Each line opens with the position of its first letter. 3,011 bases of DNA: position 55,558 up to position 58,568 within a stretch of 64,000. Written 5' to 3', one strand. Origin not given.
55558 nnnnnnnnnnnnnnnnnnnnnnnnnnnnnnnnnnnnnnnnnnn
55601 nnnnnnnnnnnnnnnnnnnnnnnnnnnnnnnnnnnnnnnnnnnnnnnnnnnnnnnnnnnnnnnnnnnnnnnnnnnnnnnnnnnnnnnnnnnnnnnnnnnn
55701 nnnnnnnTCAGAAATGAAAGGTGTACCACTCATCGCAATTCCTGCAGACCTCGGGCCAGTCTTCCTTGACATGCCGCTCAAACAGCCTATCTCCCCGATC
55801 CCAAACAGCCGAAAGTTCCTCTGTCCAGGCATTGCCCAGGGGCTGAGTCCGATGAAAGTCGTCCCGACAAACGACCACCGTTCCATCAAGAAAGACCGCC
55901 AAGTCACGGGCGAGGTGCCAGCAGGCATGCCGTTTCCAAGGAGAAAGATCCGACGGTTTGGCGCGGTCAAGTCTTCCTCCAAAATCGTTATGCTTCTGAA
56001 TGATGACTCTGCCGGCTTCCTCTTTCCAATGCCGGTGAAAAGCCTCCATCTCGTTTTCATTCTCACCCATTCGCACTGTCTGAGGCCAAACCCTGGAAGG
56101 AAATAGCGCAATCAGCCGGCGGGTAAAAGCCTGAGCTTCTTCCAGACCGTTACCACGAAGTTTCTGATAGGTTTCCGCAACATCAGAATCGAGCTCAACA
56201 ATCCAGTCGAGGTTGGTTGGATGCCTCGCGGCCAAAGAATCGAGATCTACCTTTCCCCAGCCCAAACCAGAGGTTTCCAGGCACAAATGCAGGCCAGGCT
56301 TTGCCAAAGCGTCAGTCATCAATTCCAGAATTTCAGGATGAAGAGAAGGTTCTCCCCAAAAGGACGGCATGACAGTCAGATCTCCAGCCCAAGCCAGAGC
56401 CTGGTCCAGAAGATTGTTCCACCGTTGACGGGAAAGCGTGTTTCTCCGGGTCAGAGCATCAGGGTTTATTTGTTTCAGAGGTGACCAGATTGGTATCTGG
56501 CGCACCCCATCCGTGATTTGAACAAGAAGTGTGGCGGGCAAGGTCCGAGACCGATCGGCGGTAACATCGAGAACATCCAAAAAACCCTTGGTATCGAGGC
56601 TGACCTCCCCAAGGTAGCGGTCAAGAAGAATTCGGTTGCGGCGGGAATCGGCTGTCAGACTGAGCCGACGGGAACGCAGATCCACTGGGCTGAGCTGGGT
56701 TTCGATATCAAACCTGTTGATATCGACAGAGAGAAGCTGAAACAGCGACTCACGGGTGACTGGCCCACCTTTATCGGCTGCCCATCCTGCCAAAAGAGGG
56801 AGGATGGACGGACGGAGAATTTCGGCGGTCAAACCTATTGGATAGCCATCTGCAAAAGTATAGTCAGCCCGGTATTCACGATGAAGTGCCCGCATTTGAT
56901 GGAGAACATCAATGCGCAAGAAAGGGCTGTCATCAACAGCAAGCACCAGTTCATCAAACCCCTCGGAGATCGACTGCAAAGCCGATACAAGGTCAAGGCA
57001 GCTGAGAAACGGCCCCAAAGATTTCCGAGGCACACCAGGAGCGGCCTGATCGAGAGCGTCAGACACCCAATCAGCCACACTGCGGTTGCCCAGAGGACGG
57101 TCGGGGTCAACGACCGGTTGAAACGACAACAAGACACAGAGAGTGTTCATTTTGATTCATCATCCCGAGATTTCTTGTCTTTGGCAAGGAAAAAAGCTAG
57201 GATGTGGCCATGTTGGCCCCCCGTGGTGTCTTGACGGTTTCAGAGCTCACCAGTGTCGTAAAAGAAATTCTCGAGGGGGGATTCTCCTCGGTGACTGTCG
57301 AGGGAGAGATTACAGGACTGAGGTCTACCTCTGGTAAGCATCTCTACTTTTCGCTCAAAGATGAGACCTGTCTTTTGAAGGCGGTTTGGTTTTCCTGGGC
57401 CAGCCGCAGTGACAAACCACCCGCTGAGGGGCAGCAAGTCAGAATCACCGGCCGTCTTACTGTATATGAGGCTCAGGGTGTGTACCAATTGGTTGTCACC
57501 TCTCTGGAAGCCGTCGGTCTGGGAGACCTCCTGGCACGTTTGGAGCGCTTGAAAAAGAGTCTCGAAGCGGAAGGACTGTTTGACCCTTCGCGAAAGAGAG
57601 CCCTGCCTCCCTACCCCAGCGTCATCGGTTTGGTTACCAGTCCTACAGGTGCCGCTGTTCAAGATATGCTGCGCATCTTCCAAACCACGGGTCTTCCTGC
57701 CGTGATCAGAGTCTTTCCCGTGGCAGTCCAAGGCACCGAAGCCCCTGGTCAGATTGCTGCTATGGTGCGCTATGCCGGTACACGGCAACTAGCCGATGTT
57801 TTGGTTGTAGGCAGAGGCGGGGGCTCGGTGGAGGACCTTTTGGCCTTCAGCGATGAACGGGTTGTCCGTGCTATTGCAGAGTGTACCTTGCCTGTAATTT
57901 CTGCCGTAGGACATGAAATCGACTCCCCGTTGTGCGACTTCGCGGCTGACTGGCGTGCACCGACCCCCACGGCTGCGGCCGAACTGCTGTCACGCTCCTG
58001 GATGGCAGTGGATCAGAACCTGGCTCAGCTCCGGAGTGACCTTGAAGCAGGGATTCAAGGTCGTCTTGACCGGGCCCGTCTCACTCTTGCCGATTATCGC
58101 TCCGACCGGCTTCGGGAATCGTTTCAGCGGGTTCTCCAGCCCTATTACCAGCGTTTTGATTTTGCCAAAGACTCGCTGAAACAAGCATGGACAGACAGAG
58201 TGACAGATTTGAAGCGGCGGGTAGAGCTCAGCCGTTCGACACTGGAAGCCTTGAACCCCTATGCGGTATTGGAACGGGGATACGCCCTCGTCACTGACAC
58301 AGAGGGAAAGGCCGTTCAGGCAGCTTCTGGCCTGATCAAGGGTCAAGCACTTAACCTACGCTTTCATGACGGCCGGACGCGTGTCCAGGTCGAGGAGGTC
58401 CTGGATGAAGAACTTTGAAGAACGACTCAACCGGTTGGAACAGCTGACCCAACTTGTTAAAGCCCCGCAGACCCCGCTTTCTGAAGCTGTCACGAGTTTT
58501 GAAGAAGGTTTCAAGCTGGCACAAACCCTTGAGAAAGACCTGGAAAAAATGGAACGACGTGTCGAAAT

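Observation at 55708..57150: Spiro-SPASM-like protein with a nucleotidyltransferase N-domain and a radical-SAM core that has lost its 4Fe-4S cysteine triad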

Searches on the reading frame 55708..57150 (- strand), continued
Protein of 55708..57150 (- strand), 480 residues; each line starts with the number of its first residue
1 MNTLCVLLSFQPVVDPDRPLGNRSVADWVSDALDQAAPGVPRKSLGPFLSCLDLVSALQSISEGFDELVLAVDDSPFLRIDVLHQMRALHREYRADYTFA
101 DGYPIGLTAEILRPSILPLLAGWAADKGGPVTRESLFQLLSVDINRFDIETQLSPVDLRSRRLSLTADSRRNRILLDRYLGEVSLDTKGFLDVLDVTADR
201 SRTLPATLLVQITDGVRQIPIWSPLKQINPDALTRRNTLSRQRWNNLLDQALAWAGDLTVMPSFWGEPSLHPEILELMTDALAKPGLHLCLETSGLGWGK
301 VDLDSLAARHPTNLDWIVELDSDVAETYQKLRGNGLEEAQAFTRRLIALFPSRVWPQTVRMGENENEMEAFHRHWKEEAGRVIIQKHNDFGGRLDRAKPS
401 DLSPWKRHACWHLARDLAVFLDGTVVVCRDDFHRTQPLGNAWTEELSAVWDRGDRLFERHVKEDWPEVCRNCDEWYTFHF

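Call 71: find_homologous_proteins(query=A3, max_evalue=1e-20)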
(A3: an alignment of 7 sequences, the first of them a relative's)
Query A3 (7 sequences) (540 aa, profile of the alignment): 1227 proteins with E <= 1e-20 among 8000 candidates; the best 120 are listed.
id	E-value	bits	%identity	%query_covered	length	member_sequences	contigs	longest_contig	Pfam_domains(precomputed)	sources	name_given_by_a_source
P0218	1.1e-241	821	40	100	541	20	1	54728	PF13186.12,PF04055.28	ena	-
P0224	3.0e-235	800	100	100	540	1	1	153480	PF13186.12,PF04055.28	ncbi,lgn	ncbi:MAG: spiro-SPASM protein [Treponemataceae bacterium]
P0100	4.5e-209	713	36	87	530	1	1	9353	PF04055.28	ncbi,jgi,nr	ncbi:MAG: spiro-SPASM protein [Treponema sp.]|jgi:spiro-SPASM protein|nr:spiro-SPASM protein [Trepon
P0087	2.9e-203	694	33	100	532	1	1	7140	-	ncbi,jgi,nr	ncbi:MAG: spiro-SPASM protein [Treponema sp.]|jgi:spiro-SPASM protein|nr:spiro-SPASM protein [Trepon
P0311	1.4e-191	656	39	85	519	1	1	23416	PF13186.12,PF04055.28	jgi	jgi:spiro-SPASM protein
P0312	1.6e-190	652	34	100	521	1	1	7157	PF04055.28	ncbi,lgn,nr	ncbi:spiro-SPASM protein [Spirochaetia bacterium]|nr:spiro-SPASM protein [Spirochaetia bacterium]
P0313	2.2e-190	652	36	87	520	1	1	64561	PF13186.12,PF04055.28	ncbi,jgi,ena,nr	ncbi:MAG: spiro-SPASM protein [Treponema sp.]|nr:spiro-SPASM protein [Treponema sp.]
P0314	3.6e-190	651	37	88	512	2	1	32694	PF13186.12,PF04055.28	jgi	jgi:spiro-SPASM protein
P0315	1.2e-189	649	36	86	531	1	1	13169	PF13186.12,PF04055.28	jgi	jgi:spiro-SPASM protein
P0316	1.1e-188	646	33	86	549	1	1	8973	-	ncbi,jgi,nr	ncbi:MAG: spiro-SPASM protein [Treponema sp.]|jgi:spiro-SPASM protein|nr:spiro-SPASM protein [Trepon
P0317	1.5e-188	646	38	89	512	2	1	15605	PF13186.12,PF04055.28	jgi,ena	-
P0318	2.8e-188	645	36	86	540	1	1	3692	-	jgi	jgi:spiro-SPASM protein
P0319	1.0e-187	643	35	87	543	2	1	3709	PF13186.12,PF04055.28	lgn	-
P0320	1.2e-187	643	37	88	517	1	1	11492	PF13186.12,PF04055.28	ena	-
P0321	1.4e-187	642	38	88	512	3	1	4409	PF13186.12,PF04055.28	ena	-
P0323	5.1e-187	641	36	87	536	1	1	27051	PF04055.28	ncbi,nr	ncbi:spiro-SPASM protein [Spirochaetia bacterium]|nr:spiro-SPASM protein [Spirochaetia bacterium]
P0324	6.6e-187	640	38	88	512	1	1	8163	PF13186.12,PF04055.28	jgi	-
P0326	8.1e-187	640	37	100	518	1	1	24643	PF13186.12,PF04055.28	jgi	jgi:spiro-SPASM protein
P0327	8.8e-187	640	38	88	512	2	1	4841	PF13186.12,PF04055.28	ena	-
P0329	1.1e-186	639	38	85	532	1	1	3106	PF04055.28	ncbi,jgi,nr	ncbi:MAG: spiro-SPASM protein [Treponema sp.]|jgi:spiro-SPASM protein|nr:spiro-SPASM protein [Trepon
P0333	3.5e-186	638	44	100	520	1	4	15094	PF13186.12,PF04055.28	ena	-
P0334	3.9e-186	638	51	100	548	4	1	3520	PF13186.12,PF04055.28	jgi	jgi:spiro-SPASM protein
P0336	1.2e-185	636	38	87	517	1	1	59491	PF13186.12,PF04055.28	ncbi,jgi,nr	ncbi:MAG: spiro-SPASM protein [Treponema sp.]|jgi:spiro-SPASM protein|nr:spiro-SPASM protein [Trepon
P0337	1.6e-185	636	35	100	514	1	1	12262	PF13186.12,PF04055.28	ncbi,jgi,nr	ncbi:MAG: spiro-SPASM protein [Treponema sp.]|jgi:spiro-SPASM protein|nr:spiro-SPASM protein [Trepon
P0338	1.7e-185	636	37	88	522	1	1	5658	PF13186.12,PF04055.28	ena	-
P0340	2.1e-185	635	51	100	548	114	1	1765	PF13186.12,PF04055.28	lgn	-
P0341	2.4e-185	635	39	87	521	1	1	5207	PF13186.12,PF04055.28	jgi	-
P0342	3.2e-185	635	36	100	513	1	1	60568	PF13186.12,PF04055.28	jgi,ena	-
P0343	5.6e-185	634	39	87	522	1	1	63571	PF13186.12,PF04055.28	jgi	-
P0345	8.1e-185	633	35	86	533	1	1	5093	PF13186.12,PF04055.28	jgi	jgi:spiro-SPASM protein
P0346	8.8e-185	633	36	87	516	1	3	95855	PF13186.12,PF04055.28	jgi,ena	-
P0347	9.0e-185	633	38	88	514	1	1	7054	PF13186.12,PF04055.28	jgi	-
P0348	1.1e-184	633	39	88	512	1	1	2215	PF13186.12,PF04055.28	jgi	-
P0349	1.5e-184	632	39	88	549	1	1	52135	PF13186.12,PF04055.28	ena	-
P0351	2.0e-184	632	36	100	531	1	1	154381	PF13186.12,PF04055.28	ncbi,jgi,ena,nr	ncbi:MAG: spiro-SPASM protein [Treponema sp.]|nr:spiro-SPASM protein [Treponema sp.]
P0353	2.5e-184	632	36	100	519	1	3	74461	PF13186.12,PF04055.28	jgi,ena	-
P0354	2.9e-184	632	44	100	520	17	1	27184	PF13186.12,PF04055.28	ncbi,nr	ncbi:MAG: spiro-SPASM protein [Spirochaetaceae bacterium]|nr:spiro-SPASM protein [Spirochaetaceae ba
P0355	3.0e-184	632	37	88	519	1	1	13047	PF13186.12,PF04055.28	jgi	jgi:spiro-SPASM protein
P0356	3.1e-184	631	39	87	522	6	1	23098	PF13186.12,PF04055.28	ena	-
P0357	3.4e-184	631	34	85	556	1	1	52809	PF04055.28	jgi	jgi:spiro-SPASM protein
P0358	3.5e-184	631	38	85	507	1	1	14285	PF13186.12,PF04055.28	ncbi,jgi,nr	ncbi:MAG: spiro-SPASM protein [Spirochaetaceae bacterium]|jgi:spiro-SPASM protein|nr:spiro-SPASM pro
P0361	7.4e-184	630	34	100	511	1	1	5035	PF04055.28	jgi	jgi:spiro-SPASM protein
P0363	7.7e-184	630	35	89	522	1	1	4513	PF04055.28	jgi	jgi:spiro-SPASM protein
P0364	8.9e-184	630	51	100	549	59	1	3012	PF13186.12,PF04055.28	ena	-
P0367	1.3e-183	629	50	100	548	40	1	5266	PF13186.12,PF04055.28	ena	-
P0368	1.3e-183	629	35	100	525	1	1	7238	PF13186.12,PF04055.28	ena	-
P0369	1.4e-183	629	36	88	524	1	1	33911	PF13186.12,PF04055.28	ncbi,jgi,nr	ncbi:MAG: spiro-SPASM protein [Treponema sp.]|jgi:spiro-SPASM protein|nr:spiro-SPASM protein [Trepon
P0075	1.4e-183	629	34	100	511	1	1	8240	PF13186.12,PF04055.28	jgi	jgi:spiro-SPASM protein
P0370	1.9e-183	629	44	100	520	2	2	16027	PF13186.12,PF04055.28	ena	-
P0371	2.4e-183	629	33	90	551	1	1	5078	PF04055.28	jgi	jgi:spiro-SPASM protein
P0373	3.4e-183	628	35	100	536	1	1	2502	PF13186.12,PF04055.28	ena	-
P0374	3.7e-183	628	32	100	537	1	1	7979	PF13186.12,PF04055.28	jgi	jgi:spiro-SPASM protein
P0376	4.3e-183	628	40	87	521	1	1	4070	PF13186.12,PF04055.28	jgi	jgi:spiro-SPASM protein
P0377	4.5e-183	628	39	88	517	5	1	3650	PF13186.12,PF04055.28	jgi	-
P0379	5.0e-183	627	38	87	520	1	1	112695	PF13186.12,PF04055.28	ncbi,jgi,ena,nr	ncbi:MAG: spiro-SPASM protein [Treponema sp.]|nr:spiro-SPASM protein [Treponema sp.]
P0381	6.6e-183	627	35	85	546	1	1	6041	PF04055.28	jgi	jgi:spiro-SPASM protein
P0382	7.2e-183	627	37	90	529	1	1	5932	PF04055.28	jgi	-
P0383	1.1e-182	626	49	100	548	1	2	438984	PF13186.12,PF04055.28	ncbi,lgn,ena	-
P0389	2.4e-182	625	38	88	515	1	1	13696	PF13186.12,PF04055.28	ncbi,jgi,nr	ncbi:MAG: spiro-SPASM protein [Treponema sp.]|jgi:spiro-SPASM protein|nr:spiro-SPASM protein [Trepon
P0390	2.7e-182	625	39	87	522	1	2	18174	PF13186.12,PF04055.28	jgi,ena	-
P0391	2.8e-182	625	35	87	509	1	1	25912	PF13186.12,PF04055.28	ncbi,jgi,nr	ncbi:MAG: spiro-SPASM protein [Treponema sp.]|jgi:spiro-SPASM protein|nr:spiro-SPASM protein [Trepon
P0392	2.8e-182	625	33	100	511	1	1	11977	PF13186.12,PF04055.28,PF12804.14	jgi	jgi:spiro-SPASM protein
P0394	3.0e-182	625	35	87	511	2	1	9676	PF04055.28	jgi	jgi:spiro-SPASM protein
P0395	3.0e-182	625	49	100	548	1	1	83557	PF13186.12,PF04055.28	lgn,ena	-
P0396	3.1e-182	625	34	100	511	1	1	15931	PF04055.28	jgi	jgi:spiro-SPASM protein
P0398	3.1e-182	625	36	89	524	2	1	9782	PF04055.28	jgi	-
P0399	3.4e-182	625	36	86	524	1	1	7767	PF04055.28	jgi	-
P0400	4.0e-182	624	39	87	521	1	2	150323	PF13186.12,PF04055.28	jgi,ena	-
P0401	5.0e-182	624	34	100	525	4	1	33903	PF13186.12,PF04055.28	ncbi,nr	ncbi:MAG: spiro-SPASM protein [Treponema sp.]|nr:spiro-SPASM protein [Treponema sp.]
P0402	5.3e-182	624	36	89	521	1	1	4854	PF04055.28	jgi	-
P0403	5.8e-182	624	37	86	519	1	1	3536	PF13186.12,PF04055.28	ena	-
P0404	6.6e-182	624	33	100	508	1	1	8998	PF04055.28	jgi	jgi:spiro-SPASM protein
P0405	6.8e-182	624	34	86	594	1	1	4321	PF04055.28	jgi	jgi:spiro-SPASM protein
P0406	7.2e-182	624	35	87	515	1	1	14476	PF13186.12,PF04055.28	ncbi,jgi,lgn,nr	ncbi:MAG: spiro-SPASM protein [Treponema sp.]|jgi:spiro-SPASM protein|nr:spiro-SPASM protein [Trepon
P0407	7.6e-182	624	38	86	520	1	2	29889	PF13186.12,PF04055.28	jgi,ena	-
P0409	8.1e-182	623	35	87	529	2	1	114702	PF04055.28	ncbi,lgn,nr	ncbi:spiro-SPASM protein [Spirochaetia bacterium]|nr:spiro-SPASM protein [Spirochaetia bacterium]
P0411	1.0e-181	623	37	85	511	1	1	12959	PF13186.12,PF04055.28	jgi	jgi:spiro-SPASM protein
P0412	1.1e-181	623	33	100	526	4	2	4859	PF04055.28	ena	-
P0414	2.0e-181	622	34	100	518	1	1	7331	PF04055.28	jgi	jgi:spiro-SPASM protein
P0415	2.3e-181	622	35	92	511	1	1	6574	PF13186.12,PF04055.28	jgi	jgi:spiro-SPASM protein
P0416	2.5e-181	622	44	100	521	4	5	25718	PF13186.12,PF04055.28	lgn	-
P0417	2.5e-181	622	39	85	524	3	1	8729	PF13186.12,PF04055.28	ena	-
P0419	2.8e-181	622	35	100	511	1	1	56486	PF13186.12,PF04055.28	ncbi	-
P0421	3.5e-181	621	38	88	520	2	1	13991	PF13186.12,PF04055.28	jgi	jgi:spiro-SPASM protein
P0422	3.5e-181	621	36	89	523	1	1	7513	PF13186.12,PF04055.28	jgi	jgi:spiro-SPASM protein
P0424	4.7e-181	621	43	100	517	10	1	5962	PF13186.12,PF04055.28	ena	-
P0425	5.3e-181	621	37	88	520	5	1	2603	PF13186.12,PF04055.28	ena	-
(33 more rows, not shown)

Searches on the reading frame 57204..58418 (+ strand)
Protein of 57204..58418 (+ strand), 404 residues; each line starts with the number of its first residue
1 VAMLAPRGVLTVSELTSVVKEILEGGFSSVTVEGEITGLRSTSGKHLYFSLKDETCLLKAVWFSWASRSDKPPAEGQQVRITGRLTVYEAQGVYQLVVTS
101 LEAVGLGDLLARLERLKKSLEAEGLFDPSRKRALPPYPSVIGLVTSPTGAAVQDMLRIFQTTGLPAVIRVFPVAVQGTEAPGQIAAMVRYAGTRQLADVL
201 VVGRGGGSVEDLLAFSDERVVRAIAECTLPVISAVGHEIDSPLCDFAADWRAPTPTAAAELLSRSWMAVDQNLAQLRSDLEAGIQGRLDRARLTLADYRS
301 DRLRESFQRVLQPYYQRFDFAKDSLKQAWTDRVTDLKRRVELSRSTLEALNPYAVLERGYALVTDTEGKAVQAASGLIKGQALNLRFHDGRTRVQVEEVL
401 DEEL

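Call 3: search_protein_families(library=ncbifam, proteins=[window:57204-58418:+], max_evalue=0.01)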
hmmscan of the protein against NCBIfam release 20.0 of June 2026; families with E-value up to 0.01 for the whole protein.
window:57204-58418:+ (404 aa): 2 families
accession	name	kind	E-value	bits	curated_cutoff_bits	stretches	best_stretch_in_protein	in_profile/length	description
TIGR00237.1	xseA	equivalog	2.4e-125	418.8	180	1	11-397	1-389/389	exodeoxyribonuclease VII large subunit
NF053577.1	HAN_nuclease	equivalog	0.0065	15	840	0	27-120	104-195/612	Hef-associated nuclease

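Call 4: search_protein_families(library=pfam, proteins=[window:57204-58418:+], max_evalue=0.1)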
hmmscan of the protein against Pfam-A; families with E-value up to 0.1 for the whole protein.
window:57204-58418:+ (404 aa): 5 families
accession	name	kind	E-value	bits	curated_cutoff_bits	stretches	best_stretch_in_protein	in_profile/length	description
PF02601.20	Exonuc_VII_L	-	2.3e-83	280.7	35.9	2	125-341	1-215/315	Exonuclease VII, large subunit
PF13742.12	tRNA_anti_2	-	7.5e-23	81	27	1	10-101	1-94/95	OB-fold nucleic acid binding domain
PF01336.31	tRNA_anti-codon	-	2.6e-12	46.9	27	1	30-102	1-73/75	OB-fold nucleic acid binding domain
PF17768.7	RecJ_OB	-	0.0011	19.4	27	1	42-94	46-99/107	RecJ OB domain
PF01442.23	Apolipoprotein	-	0.051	13.7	90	1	260-347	84-170/190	Apolipoprotein A1/A4/E domain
